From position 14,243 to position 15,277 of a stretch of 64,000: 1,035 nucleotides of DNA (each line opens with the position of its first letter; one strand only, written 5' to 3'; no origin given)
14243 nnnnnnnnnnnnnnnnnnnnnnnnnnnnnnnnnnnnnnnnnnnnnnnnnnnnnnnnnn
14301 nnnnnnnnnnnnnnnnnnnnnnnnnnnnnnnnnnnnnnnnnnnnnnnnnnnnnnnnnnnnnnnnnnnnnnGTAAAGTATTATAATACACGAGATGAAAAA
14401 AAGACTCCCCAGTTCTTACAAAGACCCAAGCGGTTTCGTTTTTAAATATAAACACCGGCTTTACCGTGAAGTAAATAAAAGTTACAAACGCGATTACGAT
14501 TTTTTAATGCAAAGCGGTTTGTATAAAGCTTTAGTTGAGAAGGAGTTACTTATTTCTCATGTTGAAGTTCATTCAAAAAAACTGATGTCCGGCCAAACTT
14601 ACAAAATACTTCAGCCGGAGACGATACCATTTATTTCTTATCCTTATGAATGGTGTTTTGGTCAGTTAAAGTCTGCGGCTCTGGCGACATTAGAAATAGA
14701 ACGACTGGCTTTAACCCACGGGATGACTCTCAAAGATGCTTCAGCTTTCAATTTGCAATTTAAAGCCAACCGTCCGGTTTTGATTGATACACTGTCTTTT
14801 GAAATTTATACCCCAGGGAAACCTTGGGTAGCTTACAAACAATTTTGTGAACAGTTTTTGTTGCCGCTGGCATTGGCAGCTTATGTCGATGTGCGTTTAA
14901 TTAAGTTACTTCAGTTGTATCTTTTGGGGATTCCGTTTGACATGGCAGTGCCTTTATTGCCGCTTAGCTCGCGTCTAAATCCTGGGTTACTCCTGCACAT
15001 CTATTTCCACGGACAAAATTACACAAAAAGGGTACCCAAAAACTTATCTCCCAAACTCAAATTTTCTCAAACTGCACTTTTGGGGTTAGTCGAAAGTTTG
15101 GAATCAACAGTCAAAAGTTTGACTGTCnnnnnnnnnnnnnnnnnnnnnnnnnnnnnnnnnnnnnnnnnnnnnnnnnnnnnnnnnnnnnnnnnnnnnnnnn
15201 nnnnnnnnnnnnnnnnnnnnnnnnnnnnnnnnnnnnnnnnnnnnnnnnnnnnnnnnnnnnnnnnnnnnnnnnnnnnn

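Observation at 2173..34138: Eight SAM-methyltransferase domains in one glycan locus, including Zn-ribbon-flanked MTases and an MTase-GT2 fusion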

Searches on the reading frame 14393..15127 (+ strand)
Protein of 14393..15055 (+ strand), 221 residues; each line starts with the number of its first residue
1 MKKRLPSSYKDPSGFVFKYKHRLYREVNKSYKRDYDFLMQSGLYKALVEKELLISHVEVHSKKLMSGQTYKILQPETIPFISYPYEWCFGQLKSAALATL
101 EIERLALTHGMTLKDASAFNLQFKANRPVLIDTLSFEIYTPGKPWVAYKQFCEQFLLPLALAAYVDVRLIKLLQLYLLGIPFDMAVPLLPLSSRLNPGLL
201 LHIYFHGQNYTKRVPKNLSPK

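Call 21: search_protein_families(library=pfam, proteins=[window:14393-15055:+], max_evalue=10)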
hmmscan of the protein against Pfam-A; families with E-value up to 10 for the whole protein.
seq(221 aa): 0 families
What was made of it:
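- Tried and rejected: Pfam scan of the X4 N-domain alone: no hit (call 21).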

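Call 42: predict_structure(alignment_id=A2)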
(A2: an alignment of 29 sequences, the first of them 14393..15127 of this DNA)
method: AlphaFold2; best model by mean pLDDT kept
length: 245 residues; sequences in the alignment: 29
mean_pLDDT: 89.9   pTM: 0.88
mean pLDDT of the five models: 89.9, 89.8, 88.2, 86.6, 85.5
residues with pLDDT >= 90: 189; 70-90: 33; 50-70: 15; < 50: 8
segments of 3 or more residues with pLDDT < 50: none
pLDDT, mean of each block of 10 residues (from residue 1): 48 87 93 98 98 96 88 92 93 98 98 95 95 94 92 97 95 92 93 95 83 53 84 97 93
secondary structure, 60 per line:
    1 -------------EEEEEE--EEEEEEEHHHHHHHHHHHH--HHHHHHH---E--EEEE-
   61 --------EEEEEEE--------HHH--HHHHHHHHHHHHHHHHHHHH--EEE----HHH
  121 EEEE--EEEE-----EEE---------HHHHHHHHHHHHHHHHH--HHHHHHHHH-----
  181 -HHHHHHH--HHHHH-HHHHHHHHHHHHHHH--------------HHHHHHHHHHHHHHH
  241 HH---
elements in order: E14-19 E22-28 H29-40 H43-49 E56-59 E69-75 H89-108 E111-113 E121-124 E127-130 E136-138 H148-164 H167-175 H182-188 H191-195 H197-211 H226-242
